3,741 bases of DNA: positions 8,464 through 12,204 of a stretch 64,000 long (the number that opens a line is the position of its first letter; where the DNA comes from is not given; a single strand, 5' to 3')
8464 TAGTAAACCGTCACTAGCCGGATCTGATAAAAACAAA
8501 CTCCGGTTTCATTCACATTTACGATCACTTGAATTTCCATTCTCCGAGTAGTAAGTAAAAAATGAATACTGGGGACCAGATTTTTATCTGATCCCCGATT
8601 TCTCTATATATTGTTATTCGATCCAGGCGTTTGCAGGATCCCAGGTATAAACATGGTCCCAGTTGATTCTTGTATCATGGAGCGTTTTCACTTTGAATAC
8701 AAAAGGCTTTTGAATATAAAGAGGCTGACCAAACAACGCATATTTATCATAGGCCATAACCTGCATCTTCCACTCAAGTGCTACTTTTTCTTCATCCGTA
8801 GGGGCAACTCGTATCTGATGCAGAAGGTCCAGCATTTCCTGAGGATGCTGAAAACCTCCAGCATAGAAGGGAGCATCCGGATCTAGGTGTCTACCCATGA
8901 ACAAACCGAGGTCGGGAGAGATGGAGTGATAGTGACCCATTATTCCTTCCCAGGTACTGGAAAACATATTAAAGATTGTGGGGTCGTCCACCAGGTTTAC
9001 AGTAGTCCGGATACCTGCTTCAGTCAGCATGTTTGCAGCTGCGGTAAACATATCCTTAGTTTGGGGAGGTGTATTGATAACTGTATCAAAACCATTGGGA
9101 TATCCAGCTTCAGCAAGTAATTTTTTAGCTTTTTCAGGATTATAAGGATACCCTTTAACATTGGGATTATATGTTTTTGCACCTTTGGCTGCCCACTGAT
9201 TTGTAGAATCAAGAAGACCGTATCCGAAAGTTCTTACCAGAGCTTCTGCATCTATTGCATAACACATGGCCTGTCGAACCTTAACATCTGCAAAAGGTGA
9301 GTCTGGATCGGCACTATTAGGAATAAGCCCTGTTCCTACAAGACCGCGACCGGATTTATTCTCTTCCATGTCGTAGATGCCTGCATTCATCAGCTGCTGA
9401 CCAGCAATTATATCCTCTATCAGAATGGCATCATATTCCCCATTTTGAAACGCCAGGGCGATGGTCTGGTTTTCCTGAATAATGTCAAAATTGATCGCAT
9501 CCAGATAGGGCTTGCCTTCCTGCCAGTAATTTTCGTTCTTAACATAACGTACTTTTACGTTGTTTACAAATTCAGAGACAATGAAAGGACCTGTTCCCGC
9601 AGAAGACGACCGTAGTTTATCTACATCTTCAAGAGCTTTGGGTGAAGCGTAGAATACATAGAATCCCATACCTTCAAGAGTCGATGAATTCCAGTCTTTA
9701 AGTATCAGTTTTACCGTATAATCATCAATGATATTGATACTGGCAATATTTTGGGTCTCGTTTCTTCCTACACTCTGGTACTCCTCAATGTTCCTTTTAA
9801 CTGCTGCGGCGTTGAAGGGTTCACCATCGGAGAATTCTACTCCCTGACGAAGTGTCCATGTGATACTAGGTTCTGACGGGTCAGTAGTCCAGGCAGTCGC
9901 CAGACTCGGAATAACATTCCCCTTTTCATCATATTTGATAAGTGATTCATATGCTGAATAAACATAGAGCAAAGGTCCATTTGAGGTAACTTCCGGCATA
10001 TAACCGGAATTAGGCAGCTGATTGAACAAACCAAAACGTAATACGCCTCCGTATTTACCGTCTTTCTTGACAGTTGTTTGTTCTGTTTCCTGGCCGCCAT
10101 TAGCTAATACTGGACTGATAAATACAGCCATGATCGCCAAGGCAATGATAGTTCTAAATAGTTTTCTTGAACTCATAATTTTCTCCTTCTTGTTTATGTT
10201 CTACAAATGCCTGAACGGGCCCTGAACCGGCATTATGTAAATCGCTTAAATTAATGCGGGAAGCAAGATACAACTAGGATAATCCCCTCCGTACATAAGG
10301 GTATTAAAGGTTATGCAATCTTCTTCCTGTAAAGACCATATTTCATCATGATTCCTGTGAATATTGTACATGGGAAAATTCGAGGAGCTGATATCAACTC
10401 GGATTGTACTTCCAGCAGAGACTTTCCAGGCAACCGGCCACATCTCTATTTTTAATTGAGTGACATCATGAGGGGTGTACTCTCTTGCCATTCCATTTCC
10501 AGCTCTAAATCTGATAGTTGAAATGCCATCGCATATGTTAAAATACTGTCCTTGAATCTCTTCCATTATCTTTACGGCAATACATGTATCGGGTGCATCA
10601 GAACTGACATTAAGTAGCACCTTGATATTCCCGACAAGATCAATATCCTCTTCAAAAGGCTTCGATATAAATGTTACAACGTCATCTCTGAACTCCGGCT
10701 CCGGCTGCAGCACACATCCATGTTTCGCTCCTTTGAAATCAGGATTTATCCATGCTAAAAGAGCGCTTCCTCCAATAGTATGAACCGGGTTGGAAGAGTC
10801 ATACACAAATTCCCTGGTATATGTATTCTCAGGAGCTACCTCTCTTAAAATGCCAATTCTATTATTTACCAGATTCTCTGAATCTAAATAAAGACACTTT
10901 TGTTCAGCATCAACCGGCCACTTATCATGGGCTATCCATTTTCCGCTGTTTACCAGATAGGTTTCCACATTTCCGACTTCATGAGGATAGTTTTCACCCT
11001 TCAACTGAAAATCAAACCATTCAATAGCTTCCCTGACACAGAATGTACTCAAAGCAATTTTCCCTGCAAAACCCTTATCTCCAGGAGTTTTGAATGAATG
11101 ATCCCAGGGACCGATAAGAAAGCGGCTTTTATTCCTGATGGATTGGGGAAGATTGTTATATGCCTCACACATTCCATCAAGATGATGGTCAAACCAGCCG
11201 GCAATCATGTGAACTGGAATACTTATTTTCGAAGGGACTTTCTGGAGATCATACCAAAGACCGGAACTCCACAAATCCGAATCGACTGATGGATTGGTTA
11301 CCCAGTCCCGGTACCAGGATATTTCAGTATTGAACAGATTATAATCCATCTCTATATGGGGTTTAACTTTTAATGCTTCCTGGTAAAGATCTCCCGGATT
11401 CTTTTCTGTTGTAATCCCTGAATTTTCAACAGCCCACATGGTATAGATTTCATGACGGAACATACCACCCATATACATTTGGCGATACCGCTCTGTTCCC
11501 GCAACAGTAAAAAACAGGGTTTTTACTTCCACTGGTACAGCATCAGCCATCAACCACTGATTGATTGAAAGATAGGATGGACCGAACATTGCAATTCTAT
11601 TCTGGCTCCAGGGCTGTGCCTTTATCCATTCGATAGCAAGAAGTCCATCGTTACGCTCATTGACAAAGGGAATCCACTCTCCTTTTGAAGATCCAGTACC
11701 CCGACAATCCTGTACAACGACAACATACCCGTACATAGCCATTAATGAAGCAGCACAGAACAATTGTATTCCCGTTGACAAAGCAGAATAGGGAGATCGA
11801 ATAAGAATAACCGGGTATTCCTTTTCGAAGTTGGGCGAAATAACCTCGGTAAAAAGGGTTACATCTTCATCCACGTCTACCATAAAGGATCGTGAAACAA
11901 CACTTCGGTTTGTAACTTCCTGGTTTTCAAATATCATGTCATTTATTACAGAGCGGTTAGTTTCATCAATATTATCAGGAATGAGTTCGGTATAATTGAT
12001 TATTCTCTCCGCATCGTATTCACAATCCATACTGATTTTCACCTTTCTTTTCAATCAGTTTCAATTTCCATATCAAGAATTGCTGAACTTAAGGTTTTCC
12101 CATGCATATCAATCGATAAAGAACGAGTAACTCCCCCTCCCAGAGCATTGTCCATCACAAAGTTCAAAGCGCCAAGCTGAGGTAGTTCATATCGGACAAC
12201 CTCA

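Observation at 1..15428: Candidate undescribed catabolic system: sigma54 operon joining a ketose 3-epimerase, two CocE hydrolases, a peptide-type ABC importer, split AtuA, CoA-transferase and thiolase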

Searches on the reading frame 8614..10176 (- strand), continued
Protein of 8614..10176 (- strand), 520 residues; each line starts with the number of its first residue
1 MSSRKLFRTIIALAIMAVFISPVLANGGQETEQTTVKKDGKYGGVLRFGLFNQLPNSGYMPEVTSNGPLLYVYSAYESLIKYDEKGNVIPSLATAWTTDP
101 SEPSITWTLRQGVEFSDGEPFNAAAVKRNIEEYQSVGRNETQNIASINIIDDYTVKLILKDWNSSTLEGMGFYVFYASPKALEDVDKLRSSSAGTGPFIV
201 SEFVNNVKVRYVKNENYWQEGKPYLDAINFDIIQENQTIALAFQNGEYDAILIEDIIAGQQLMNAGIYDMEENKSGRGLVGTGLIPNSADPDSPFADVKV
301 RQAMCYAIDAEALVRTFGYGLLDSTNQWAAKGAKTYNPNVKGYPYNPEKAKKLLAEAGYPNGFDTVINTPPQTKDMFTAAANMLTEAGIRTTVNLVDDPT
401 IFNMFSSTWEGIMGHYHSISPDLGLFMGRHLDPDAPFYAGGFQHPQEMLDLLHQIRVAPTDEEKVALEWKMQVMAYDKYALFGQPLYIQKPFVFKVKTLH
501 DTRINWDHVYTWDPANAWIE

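Call 66: search_protein_families(library=ncbifam, proteins=[L103:7103-8437:+, L103:6208-7080:+, L098:19219-20430:+, L084:4150-5919:-], max_evalue=1e-10)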
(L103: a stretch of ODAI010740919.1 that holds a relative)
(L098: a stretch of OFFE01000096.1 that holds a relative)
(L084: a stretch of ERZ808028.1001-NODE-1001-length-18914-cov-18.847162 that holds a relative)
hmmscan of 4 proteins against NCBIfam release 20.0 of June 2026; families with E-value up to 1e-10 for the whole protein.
L103:7103-8437:+ (444 aa): 2 families
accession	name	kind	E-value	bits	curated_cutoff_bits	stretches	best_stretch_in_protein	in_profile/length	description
TIGR01312.1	XylB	equivalog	1.8e-26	92.8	380.25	1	4-441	1-437/481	xylulokinase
TIGR01311.1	glycerol_kin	equivalog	1.2e-11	43.7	590.35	0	5-249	5-265/496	glycerol kinase GlpK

L103:6208-7080:+ (290 aa): 5 families
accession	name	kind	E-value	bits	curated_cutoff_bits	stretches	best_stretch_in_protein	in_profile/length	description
NF051856.1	PsicseEpim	equivalog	7.3e-131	436.2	300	1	1-286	1-285/287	D-psicose 3-epimerase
NF041099.2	keto_glucon_epim_IolO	equivalog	5.8e-29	101.2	300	1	125-246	126-246/269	5-keto-L-gluconate epimerase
TIGR03234.1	OH-pyruv-isom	equivalog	3.7e-19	69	353.45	1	120-245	112-239/254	hydroxypyruvate isomerase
NF043033.1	OxoTetrIsom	equivalog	5.6e-14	52.5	325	1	125-245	114-236/251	2-oxo-tetronate isomerase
NF007444.0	PRK09997.1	equivalog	2.9e-12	46.6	465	1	120-245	113-240/258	hydroxypyruvate isomerase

L098:19219-20430:+ (403 aa): 7 families
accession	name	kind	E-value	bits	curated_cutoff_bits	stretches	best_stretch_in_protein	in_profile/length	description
NF008511.0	PRK11430.1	equivalog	7.1e-93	311.7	522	1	13-383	11-375/381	CoA:oxalate CoA-transferase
NF041294.1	Scnl_mescCoAtase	equivalog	4e-89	299.4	700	1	10-385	2-381/381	succinyl-CoA:mesaconate CoA-transferase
NF052585.1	SucGlutTfsCaiB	equivalog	5.8e-89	298.4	750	1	10-391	6-392/394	succinate--glutarate CoA-transferase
NF003809.0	PRK05398.1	subfamily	5.4e-87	292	442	1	10-403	3-416/416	formyl-CoA transferase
TIGR03253.1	oxalate_frc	equivalog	1.3e-84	284.3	504.2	2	10-211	2-204/416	formyl-CoA transferase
NF002914.1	PRK03525.1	equivalog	9.9e-42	143.3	413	1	11-401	9-395/400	L-carnitine CoA-transferase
TIGR04253.1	mesacon_CoA_iso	equivalog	4.1e-21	75.4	725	1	12-402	3-399/403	2-methylfumaryl-CoA isomerase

L084:4150-5919:- (589 aa): 8 families
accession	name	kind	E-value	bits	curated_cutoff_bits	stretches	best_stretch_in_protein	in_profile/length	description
NF002068.0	PRK00911.1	subfamily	1.5e-155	518.9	644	1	26-585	25-556/559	dihydroxy-acid dehydratase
TIGR00110.1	ilvD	equivalog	5.9e-152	507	618.15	1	26-585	8-542/543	dihydroxy-acid dehydratase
NF004784.0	PRK06131.1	subfamily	1.9e-115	386.4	539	1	30-587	36-563/576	dihydroxy-acid dehydratase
NF009103.0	PRK12448.1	equivalog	1.3e-106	357.3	710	1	25-584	23-609/616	dihydroxy-acid dehydratase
TIGR03432.1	yjhG_yagF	hypoth_equivalog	1.1e-99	334.3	808.15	1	25-557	44-601/640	YjhG/YagF family D-xylonate dehydratase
NF009559.0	PRK13016.1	equivalog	2.4e-99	333.1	882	1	28-588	34-565/578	L-arabinonate dehydratase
NF009560.0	PRK13017.1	subfamily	1.7e-98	330.4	684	1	27-586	35-577/595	dihydroxy-acid dehydratase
TIGR01196.1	edd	equivalog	1.3e-70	238.4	708.25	1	79-532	108-554/601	phosphogluconate dehydratase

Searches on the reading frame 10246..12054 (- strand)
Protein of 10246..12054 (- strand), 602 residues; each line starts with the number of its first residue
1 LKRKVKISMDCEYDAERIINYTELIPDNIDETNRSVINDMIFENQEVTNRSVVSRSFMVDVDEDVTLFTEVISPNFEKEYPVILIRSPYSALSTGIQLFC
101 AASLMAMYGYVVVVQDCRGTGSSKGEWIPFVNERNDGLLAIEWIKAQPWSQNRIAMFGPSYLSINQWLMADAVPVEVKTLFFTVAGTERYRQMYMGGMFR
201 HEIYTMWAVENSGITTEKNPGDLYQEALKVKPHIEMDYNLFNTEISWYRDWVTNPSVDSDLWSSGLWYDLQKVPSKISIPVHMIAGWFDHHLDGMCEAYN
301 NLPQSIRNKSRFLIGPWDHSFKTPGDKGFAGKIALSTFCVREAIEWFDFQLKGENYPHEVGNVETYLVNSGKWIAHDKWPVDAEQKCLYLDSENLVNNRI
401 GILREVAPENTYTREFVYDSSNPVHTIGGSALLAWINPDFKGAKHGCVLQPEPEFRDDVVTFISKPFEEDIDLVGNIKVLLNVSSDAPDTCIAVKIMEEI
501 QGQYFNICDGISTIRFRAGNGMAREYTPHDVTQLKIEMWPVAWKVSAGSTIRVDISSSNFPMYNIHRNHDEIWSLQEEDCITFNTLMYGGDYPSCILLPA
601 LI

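Call 7: search_protein_families(library=pfam, proteins=[window:10246-12054:-])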
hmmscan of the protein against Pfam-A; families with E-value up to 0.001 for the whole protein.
window:10246-12054:- (602 aa): 2 families
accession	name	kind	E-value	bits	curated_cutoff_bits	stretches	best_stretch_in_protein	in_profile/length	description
PF02129.25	Peptidase_S15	-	2.2e-43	149.3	23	1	65-320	3-261/262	X-Pro dipeptidyl-peptidase (S15 family)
PF08530.16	PepX_C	-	5.5e-26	92.3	22.5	1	369-594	14-214/217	X-Pro dipeptidyl-peptidase C-terminal non-catalytic domain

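Call 8: search_protein_families(library=ncbifam, proteins=[window:10246-12054:-])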
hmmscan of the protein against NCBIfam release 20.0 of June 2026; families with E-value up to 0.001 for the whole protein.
window:10246-12054:- (602 aa): 3 families
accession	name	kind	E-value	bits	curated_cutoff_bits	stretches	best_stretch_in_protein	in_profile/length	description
TIGR00976.1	CocE_NonD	subfamily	1.6e-80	271.7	66.3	1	65-601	7-548/550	CocE/NonD family hydrolase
NF053518.1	DipepPtdsDpp5Prph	equivalog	6.9e-06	24.9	900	1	35-171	381-525/655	dipeptidyl-peptidase Dpp5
NF047920.1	lactonase_UilS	equivalog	8.1e-05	22.5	400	1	70-180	14-125/285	UilS family quorum-quenching N-acyl-homoserine lactonase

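Call 36: search_solved_structures(query=window:10246-12054:-, max_evalue=0.001)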
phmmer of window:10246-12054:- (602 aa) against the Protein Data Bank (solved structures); distinct sequences matched with E-value up to 0.001: 19.
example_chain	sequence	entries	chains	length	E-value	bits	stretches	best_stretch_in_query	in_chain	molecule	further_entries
3i2h_A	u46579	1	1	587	1.3e-46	162.3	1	51-600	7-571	Cocaine esterase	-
1ju3_A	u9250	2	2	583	1.5e-46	162.2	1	51-600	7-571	cocaine esterase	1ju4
3i2j_A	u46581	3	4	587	1.6e-46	162.1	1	51-600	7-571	Cocaine esterase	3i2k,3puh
3i2i_A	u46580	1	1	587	2.5e-46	161.5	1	51-600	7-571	Cocaine esterase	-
3pui_A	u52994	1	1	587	3.4e-46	161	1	54-600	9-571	Cocaine esterase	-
1l7q_A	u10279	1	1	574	3.7e-46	160.9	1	51-600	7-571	cocaine esterase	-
3ida_A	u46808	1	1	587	4.8e-46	160.5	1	51-600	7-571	Cocaine esterase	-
1l7r_A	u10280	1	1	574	4.9e-46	160.5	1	51-600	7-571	cocaine esterase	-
7f65_A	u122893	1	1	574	5.7e-46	160.3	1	51-600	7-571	Cocaine esterase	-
3i2g_A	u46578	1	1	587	6.5e-46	160.1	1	51-600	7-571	Cocaine esterase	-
3i2f_A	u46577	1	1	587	7.8e-46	159.8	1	51-600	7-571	Cocaine esterase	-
4p08_A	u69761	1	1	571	1.6e-45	158.8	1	51-600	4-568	Cocaine esterase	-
9k48_A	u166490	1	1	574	1.9e-45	158.5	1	51-600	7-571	Cocaine esterase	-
4pf1_A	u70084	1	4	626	5.4e-12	48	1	54-564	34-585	Peptidase S15/CocE/NonD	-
1mpx_A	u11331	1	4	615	4.8e-09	38.3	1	51-500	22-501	alpha-amino acid ester hydrolase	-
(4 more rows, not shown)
